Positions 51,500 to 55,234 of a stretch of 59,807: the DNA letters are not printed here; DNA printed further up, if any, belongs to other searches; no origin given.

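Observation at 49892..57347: One operon couples a NuoEF-type (Bfu/Stn-like) bifurcation module to EtfBA, with no substrate dehydrogenase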

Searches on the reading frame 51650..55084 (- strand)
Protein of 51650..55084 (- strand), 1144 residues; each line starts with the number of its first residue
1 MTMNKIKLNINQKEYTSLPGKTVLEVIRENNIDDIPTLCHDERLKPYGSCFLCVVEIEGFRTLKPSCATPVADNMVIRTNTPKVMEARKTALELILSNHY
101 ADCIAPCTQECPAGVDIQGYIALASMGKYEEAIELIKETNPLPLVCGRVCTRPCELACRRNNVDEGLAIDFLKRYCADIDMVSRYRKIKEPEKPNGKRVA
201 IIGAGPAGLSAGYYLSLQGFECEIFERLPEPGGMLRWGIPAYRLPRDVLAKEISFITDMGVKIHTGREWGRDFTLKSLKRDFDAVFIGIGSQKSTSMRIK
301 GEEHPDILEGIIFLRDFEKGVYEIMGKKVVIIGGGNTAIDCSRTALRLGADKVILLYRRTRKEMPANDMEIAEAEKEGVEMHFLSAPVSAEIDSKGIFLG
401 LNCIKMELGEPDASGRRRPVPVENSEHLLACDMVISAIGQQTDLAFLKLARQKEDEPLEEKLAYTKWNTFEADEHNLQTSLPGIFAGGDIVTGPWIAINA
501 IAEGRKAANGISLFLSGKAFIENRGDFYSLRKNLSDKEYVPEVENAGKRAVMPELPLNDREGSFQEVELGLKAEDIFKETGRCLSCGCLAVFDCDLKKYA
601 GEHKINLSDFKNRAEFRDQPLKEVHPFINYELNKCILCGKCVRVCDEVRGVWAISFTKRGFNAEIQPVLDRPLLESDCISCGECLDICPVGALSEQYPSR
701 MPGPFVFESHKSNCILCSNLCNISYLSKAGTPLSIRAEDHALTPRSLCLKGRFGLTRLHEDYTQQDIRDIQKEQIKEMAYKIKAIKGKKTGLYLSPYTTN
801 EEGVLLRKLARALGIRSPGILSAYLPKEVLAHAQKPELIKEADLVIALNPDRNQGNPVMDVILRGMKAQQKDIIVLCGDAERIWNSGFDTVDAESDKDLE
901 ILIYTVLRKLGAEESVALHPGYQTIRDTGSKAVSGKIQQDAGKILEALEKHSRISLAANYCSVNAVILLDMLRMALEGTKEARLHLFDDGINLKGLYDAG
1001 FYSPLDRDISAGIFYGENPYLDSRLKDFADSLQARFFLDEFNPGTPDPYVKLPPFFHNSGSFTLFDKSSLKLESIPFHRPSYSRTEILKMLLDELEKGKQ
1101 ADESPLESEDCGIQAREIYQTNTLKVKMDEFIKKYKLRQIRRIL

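Call 3: search_protein_families(library=pfam, proteins=[window:51650-55084:-])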
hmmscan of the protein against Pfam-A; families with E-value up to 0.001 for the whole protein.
window:51650-55084:- (1144 aa): 18 families
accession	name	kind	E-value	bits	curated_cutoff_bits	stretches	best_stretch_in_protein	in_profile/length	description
PF07992.20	Pyr_redox_2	-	3.9e-28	99.2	26.1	1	198-504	2-291/291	Pyridine nucleotide-disulphide oxidoreductase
PF14691.11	Fer4_20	-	2.2e-18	66.5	25.8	1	103-181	27-109/113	Dihydroprymidine dehydrogenase domain II, 4Fe-4S cluster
PF13510.11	Fer2_4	-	1.2e-16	61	22.8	1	5-81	3-81/82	2Fe-2S iron-sulfur cluster binding domain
PF22117.2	Fer4_Nqo3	-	3.3e-12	46.8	27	1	626-693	2-66/67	NADH-quinone oxidoreductase subunit 3, ferredoxin-like domain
PF13738.12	Pyr_redox_3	-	3.3e-09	36.8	30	1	279-370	120-207/305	Pyridine nucleotide-disulphide oxidoreductase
PF13450.12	NAD_binding_8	-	4.4e-08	33.7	21.9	1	201-234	1-34/68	NAD(P)-binding Rossmann-like domain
PF00070.33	Pyr_redox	-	3.3e-07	31.2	22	0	328-396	1-72/82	Pyridine nucleotide-disulphide oxidoreductase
PF14697.11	Fer4_21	-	3.9e-07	30.5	35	1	633-692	6-56/59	4Fe-4S dicluster domain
PF12838.12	Fer4_7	-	1.1e-06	29.5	27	1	678-721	2-44/52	4Fe-4S dicluster domain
PF00037.32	Fer4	-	5e-06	26.5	21.1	1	675-693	5-23/24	4Fe-4S binding domain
PF01946.23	Thi4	-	9.4e-06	25.5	26.2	1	198-236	19-58/235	Thi4 family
PF13187.11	Fer4_9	-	1.4e-05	25.4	27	1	634-692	1-51/52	4Fe-4S dicluster domain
PF12837.12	Fer4_6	-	3.9e-05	23.8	25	1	627-646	1-20/24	4Fe-4S binding domain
PF13237.11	Fer4_10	-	0.00011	22.5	25.5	1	629-689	3-53/53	4Fe-4S dicluster domain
PF01266.30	DAO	-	0.00013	22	27.9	1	198-233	1-37/353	FAD dependent oxidoreductase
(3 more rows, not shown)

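Call 4: search_protein_families(library=ncbifam, proteins=[window:51650-55084:-])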
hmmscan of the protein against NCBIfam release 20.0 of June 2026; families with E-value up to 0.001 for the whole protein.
window:51650-55084:- (1144 aa): 52 families (the best 25 are shown)
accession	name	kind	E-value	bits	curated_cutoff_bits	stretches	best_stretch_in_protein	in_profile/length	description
NF009454.0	PRK12814.1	equivalog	4.6e-196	653.1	916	1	3-649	1-632/657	putative NADPH-dependent glutamate synthase small subunit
NF009410.0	PRK12771.1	subfamily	3.2e-153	511.3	516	1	86-595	29-518/566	NAD(P)-binding protein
NF009414.0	PRK12778.1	equivalog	5.6e-112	375.4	1103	1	102-516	333-750/752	bifunctional dihydroorotate dehydrogenase B NAD binding subunit/NADPH-dependent glutamate synthase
NF010590.0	PRK13984.1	equivalog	4.6e-104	348.7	946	1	105-518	196-609/611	putative oxidoreductase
TIGR01316.1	gltA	equivalog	1.2e-103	347.3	471.75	1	102-514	33-448/449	NADPH-dependent glutamate synthase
TIGR03315.1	Se_ygfK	equivalog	2.8e-102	342.9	835.3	1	85-611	428-911/1012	putative selenate reductase subunit YgfK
TIGR01318.1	gltD_gamma_fam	subfamily_domain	1.2e-98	330.7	482.95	1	105-515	48-465/467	glutamate synthase, small subunit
NF009408.0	PRK12769.1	equivalog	5e-98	328.9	1003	1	107-517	236-653/659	formate-dependent uric acid utilization protein AegA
NF009413.0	PRK12775.1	equivalog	1e-85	288.4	1895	1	101-516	334-755/1006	putative trifunctional 2-polyprenylphenol hydroxylase/glutamate synthase subunit beta/ferritin domain-containing protein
NF009451.0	PRK12809.1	equivalog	9.1e-78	262.1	1154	1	103-512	215-631/639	formate-dependent uric acid utilization protein YgfT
NF009409.0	PRK12770.1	subfamily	7.4e-69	232.5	343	1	188-519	10-354/360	putative glutamate synthase subunit beta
NF009415.0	PRK12779.1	equivalog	3.3e-68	230.5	1519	1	110-511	213-622/944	putative bifunctional glutamate synthase subunit beta/2-polyprenylphenol hydroxylase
TIGR01317.1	GOGAT_sm_gam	subfamily_domain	1.9e-57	195.3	447.7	1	101-519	45-482/485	glutamate synthase small subunit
NF040763.1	FeFe_hydrog_A6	exception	6.7e-56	189.8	765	2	6-109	1-102/571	NADH-dependent [FeFe] hydrogenase, group A6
NF045663.1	diclust_near_Sec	equivalog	5.4e-50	170.3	530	2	102-297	15-205/759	pyridine nucleotide-disulfide oxidoreductase/dicluster-binding protein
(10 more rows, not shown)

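Call 21: search_solved_structures(query=window:51650-55084:-, max_evalue=0.00001)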
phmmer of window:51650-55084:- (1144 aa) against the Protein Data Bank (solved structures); distinct sequences matched with E-value up to 0.00001: 86 (the best 60 are shown).
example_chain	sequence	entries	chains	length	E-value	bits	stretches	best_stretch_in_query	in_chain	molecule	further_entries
9bov_A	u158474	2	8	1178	5.3e-198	663.6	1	4-815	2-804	Molybdopterin oxidoreductase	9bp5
8oh5_C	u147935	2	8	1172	4.8e-182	610.8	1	3-814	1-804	Formate dehydrogenase-O, major subunit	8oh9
9n5u_A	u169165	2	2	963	3.7e-171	574.8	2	5-519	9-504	NfnA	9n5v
4ylf_B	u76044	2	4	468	3.4e-84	286.7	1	106-518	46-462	Dihydropyrimidine dehydrogenase subunit A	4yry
5jca_L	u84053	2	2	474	1.4e-78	268.2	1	105-516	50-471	NADH-dependent Ferredoxin:NADP Oxidoreductase (NfnI) subunit alpha | NADH-dependent Ferredoxin:NADP Oxidoreductase subunit alpha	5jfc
2vdc_G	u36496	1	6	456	4.6e-74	253.2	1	98-519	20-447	GLUTAMATE SYNTHASE [NADPH] SMALL CHAIN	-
6s6s_G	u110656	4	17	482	5.6e-74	252.9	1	98-519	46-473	Glutamate synthase [NADPH] small chain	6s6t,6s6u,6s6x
5vj7_A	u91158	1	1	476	3e-69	237.3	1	105-518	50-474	Oxidoreductase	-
8a6t_A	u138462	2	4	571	2e-47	165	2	592-696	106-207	Electron bifurcating hydrogenase subunit HydA1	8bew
7mfm_I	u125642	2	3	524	5.9e-44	153.5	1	107-521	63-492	Glutamate synthase (NADPH) small chain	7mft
1h7x_A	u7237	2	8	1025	1.8e-40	142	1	104-513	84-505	DIHYDROPYRIMIDINE DEHYDROGENASE | Dihydropyrimidine dehydrogenase [NADP(+)]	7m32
7m31_A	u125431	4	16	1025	1.8e-40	142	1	104-513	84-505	Dihydropyrimidine dehydrogenase [NADP(+)]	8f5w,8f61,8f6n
1gt8_A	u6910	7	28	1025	1.8e-40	142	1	104-513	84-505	DIHYDROPYRIMIDINE DEHYDROGENASE | Dihydropyrimidine dehydrogenase [NADP(+)]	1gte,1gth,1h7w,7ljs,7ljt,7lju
6tg9_A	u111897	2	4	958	2.2e-40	141.6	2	620-864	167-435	Formate dehydrogenase subunit alpha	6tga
9wxb_B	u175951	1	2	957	2.6e-39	138.1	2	624-817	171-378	Formate dehydrogenase alpha subunit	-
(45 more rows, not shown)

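Call 33: find_related_loci(query=A2, collection=metagenome_contigs, flank=10000)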
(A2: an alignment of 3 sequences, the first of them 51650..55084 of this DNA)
Query A2 (1144 aa) in metagenome_contigs; peptide patterns used: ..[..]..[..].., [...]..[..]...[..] (x = any residue, [..] = any of these).
599 stretches matched a pattern (row limit reached: there are more); 450 encode a relative of the query (tblastn E <= 1e-3); the best 80 are kept; 80 distinct loci.
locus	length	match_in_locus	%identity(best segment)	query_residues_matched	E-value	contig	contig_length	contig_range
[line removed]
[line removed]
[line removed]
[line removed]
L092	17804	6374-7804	48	105-594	3e-125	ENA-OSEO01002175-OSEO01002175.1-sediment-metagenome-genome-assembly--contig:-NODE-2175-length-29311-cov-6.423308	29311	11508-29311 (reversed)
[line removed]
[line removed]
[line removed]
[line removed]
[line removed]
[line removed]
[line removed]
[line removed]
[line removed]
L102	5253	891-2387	45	105-618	6e-122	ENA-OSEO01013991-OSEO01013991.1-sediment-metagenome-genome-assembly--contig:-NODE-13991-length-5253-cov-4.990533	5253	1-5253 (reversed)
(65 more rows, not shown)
